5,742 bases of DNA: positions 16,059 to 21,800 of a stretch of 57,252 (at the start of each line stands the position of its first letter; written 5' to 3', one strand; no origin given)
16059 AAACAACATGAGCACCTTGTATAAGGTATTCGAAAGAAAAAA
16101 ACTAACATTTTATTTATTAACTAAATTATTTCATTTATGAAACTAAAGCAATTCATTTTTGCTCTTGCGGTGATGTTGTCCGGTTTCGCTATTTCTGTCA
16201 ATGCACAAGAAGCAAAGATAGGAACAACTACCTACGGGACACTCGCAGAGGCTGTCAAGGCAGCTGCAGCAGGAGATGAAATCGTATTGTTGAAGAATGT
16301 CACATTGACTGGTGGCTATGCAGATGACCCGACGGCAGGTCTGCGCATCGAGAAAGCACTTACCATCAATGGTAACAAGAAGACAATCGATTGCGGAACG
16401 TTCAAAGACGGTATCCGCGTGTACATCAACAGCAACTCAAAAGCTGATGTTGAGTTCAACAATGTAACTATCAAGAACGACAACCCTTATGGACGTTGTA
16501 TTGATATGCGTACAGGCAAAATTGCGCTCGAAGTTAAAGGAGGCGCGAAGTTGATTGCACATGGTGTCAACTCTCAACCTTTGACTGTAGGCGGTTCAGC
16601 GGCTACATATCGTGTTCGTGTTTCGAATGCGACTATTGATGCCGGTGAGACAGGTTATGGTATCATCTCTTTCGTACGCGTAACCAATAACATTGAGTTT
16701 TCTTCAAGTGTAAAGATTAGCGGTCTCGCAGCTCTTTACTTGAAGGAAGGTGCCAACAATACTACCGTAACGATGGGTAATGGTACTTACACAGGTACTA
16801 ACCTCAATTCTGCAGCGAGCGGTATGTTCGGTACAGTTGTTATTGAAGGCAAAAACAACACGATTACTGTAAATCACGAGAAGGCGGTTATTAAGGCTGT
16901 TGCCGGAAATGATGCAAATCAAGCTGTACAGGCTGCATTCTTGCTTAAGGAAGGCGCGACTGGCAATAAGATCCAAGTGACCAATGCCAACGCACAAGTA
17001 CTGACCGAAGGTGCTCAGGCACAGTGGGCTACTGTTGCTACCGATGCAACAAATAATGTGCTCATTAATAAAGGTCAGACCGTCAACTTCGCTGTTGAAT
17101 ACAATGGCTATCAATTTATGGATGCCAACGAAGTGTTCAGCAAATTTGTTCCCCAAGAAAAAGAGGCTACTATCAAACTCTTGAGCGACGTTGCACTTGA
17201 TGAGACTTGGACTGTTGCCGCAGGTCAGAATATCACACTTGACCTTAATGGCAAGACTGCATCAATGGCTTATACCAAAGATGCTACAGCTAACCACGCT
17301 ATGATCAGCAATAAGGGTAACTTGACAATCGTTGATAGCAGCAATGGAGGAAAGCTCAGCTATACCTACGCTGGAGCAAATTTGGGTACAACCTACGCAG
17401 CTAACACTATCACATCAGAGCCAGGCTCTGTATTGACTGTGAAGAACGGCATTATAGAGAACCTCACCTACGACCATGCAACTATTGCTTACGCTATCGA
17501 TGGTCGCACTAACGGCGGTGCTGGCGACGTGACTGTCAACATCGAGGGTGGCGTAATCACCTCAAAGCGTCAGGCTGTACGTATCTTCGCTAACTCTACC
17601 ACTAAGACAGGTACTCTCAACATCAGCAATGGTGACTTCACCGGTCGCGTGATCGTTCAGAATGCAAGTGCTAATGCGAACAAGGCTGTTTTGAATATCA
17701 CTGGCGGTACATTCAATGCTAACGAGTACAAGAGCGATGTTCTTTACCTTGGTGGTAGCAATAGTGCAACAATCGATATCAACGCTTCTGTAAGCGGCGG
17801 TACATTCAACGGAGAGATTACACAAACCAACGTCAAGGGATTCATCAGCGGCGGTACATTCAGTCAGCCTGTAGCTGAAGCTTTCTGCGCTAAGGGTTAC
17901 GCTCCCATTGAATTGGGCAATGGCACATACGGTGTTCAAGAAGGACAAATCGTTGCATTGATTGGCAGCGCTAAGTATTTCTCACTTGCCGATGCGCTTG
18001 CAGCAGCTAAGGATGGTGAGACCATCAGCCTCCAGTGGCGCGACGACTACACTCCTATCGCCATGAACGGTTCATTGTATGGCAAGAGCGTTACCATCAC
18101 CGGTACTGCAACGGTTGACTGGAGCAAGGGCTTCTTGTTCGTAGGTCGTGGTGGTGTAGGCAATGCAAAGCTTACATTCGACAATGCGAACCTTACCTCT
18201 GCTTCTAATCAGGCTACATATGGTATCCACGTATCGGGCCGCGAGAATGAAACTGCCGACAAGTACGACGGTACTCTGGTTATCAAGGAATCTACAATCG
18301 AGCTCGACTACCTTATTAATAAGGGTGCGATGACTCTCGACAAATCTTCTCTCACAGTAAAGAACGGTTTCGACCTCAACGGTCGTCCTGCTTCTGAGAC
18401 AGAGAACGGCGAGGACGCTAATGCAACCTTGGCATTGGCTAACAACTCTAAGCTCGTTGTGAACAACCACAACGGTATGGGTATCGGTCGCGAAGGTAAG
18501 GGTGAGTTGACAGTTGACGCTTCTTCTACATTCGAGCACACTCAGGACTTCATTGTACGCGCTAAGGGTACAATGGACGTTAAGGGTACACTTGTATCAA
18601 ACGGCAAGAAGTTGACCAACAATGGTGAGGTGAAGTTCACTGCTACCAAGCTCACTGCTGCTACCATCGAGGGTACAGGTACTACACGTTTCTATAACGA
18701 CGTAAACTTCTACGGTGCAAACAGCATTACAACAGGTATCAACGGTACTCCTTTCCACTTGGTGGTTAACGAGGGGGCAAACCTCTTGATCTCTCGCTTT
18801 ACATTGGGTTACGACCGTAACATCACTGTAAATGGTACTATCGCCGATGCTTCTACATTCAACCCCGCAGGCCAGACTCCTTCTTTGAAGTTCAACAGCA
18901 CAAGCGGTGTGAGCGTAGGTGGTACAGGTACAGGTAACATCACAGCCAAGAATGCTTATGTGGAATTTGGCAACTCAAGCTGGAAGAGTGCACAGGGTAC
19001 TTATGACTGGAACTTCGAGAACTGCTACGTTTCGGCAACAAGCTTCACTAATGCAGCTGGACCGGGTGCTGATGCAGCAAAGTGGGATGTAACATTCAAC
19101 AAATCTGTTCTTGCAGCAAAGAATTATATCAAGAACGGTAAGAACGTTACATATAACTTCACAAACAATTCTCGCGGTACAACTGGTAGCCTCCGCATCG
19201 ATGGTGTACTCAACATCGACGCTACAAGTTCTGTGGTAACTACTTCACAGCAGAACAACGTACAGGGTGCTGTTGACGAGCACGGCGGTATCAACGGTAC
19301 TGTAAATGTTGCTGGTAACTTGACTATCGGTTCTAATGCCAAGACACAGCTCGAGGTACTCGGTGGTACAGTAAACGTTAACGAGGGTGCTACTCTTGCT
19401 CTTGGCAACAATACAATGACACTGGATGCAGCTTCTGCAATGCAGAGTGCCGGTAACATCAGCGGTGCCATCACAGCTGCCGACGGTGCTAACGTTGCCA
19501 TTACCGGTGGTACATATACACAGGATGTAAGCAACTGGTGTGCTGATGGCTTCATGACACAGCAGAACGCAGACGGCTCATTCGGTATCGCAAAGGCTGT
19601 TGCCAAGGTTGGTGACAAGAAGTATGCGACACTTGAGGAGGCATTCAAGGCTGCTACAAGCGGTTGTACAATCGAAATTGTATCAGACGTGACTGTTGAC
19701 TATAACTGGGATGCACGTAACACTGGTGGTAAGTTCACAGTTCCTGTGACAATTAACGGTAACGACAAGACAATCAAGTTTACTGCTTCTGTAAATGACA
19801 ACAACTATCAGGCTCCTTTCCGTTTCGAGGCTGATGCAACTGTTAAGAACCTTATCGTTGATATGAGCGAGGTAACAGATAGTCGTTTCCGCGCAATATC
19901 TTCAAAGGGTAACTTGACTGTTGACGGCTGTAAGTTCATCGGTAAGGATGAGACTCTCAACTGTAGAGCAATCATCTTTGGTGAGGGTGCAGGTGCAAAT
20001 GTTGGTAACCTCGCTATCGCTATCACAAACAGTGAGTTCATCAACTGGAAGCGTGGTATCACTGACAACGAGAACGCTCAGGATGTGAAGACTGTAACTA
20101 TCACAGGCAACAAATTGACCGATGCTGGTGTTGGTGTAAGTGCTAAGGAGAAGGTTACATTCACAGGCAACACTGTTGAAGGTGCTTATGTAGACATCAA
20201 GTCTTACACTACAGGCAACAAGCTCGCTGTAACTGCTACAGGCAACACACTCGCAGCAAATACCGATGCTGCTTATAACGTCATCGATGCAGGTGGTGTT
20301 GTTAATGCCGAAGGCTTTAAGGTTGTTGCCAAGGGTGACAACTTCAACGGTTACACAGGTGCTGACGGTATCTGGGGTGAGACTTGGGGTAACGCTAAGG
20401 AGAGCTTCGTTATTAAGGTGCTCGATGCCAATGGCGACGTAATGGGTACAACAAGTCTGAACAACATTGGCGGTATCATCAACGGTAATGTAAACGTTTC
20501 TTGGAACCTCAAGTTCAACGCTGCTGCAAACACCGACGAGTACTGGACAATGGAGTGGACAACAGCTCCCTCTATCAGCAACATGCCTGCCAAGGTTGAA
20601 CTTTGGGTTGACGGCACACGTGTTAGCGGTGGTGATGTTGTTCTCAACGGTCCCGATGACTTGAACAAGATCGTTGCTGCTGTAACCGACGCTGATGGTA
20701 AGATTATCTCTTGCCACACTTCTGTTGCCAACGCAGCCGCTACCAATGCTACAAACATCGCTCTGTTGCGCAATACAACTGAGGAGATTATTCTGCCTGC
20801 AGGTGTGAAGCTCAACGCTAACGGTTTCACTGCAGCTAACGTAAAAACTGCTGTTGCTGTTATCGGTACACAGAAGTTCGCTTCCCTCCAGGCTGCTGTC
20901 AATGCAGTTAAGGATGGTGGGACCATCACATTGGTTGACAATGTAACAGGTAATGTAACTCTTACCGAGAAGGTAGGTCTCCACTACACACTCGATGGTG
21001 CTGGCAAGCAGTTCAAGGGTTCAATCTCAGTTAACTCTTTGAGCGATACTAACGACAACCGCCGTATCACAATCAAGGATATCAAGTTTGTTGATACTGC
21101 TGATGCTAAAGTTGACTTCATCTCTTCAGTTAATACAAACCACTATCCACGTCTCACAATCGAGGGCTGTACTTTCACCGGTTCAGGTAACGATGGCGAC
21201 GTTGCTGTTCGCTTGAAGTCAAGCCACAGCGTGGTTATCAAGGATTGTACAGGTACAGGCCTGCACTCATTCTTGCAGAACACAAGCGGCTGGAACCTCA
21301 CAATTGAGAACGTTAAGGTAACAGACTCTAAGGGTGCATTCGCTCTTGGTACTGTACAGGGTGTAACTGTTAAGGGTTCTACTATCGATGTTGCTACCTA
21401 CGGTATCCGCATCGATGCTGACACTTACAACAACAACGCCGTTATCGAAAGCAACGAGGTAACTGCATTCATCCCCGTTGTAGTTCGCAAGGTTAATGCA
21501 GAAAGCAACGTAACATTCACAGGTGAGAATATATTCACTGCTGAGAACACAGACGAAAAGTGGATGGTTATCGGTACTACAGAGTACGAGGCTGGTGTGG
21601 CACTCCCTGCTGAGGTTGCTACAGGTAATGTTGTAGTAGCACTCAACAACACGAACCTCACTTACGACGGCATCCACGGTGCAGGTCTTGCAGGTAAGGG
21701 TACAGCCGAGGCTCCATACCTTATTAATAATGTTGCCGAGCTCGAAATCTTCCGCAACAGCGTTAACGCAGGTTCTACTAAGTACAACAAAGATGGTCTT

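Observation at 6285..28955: Tandem pair of giant (3016 aa and 4272 aa) modular beta-helix/GLUG-like T9SS cargo genes that share cassettes within and between genes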

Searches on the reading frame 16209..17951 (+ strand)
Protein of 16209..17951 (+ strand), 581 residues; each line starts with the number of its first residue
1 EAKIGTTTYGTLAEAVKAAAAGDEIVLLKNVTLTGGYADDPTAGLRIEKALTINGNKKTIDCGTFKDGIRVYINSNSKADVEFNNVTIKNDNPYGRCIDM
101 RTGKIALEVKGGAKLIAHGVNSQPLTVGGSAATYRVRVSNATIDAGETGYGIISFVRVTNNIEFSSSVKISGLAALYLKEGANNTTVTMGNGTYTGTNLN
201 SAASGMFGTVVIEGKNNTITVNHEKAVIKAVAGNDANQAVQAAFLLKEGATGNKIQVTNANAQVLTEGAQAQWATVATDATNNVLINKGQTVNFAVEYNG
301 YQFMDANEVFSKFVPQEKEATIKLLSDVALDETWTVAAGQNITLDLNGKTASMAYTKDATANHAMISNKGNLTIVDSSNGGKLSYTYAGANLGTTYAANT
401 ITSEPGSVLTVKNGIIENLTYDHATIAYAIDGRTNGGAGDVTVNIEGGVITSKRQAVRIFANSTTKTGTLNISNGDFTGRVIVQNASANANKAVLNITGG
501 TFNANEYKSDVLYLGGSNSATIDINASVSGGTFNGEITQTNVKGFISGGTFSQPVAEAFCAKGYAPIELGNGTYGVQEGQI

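Call 11: search_protein_families(library=pfam, proteins=[window:16209-17951:+], max_evalue=1)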
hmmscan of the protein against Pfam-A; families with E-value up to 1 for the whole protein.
window:16209-17951:+ (581 aa): 1 family
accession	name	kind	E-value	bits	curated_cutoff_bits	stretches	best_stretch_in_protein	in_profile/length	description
PF03168.19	LEA_2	-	0.012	16.5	25.4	1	87-149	3-62/98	Late embryogenesis abundant protein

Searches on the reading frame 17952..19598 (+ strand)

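Call 11: search_protein_families(library=pfam, proteins=[window:17952-19598:+], max_evalue=1)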
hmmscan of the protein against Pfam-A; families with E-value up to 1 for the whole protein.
window:17952-19598:+ (549 aa): 1 family
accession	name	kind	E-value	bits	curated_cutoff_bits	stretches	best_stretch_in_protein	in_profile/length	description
PF04519.19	Bactofilin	-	0.78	10.5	27.9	1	410-482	15-93/98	Polymer-forming cytoskeletal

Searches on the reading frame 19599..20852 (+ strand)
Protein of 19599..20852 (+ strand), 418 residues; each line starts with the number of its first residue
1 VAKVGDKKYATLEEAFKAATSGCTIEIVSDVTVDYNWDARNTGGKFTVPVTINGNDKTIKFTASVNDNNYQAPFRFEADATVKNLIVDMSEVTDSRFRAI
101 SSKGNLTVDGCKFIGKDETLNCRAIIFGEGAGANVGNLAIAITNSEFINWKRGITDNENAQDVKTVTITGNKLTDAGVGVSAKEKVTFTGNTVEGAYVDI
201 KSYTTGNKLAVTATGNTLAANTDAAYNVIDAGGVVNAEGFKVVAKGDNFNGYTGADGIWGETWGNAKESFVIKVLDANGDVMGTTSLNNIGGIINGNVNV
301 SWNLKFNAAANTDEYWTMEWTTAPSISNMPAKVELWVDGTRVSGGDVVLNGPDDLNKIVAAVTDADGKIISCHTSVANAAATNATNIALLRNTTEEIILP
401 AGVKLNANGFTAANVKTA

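Call 11: search_protein_families(library=pfam, proteins=[window:19599-20852:+], max_evalue=1)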
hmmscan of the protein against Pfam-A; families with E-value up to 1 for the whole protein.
window:19599-20852:+ (418 aa): 3 families
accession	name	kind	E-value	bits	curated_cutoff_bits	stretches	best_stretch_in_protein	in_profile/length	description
PF24978.1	Death_Lrrd1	-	0.012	16.3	27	0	138-192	10-64/89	Lrrd1 death domain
PF13287.12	Fn3_assoc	-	0.059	13.9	23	0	43-69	25-50/59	Fn3 associated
PF07252.16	DUF1433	-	0.23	12.2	30.8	0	52-89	42-79/88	Protein of unknown function (DUF1433)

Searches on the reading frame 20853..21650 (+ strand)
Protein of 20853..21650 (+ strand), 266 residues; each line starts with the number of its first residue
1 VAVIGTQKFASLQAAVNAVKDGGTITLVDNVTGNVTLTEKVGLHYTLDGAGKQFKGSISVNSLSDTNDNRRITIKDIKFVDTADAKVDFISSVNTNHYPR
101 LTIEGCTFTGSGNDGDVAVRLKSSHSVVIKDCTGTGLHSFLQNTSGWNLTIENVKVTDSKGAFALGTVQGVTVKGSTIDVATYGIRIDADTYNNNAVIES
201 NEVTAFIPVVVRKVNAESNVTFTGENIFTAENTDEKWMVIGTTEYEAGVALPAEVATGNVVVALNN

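Call 13: search_protein_families(library=pfam, proteins=[window:20853-21650:+], max_evalue=1)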
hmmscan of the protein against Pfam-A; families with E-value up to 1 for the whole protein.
window:20853-21650:+ (266 aa): 1 family
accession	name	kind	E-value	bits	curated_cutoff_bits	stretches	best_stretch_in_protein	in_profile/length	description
PF05048.19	NosD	-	0.00061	19.7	23.6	1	104-205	47-148/212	Periplasmic copper-binding protein (NosD)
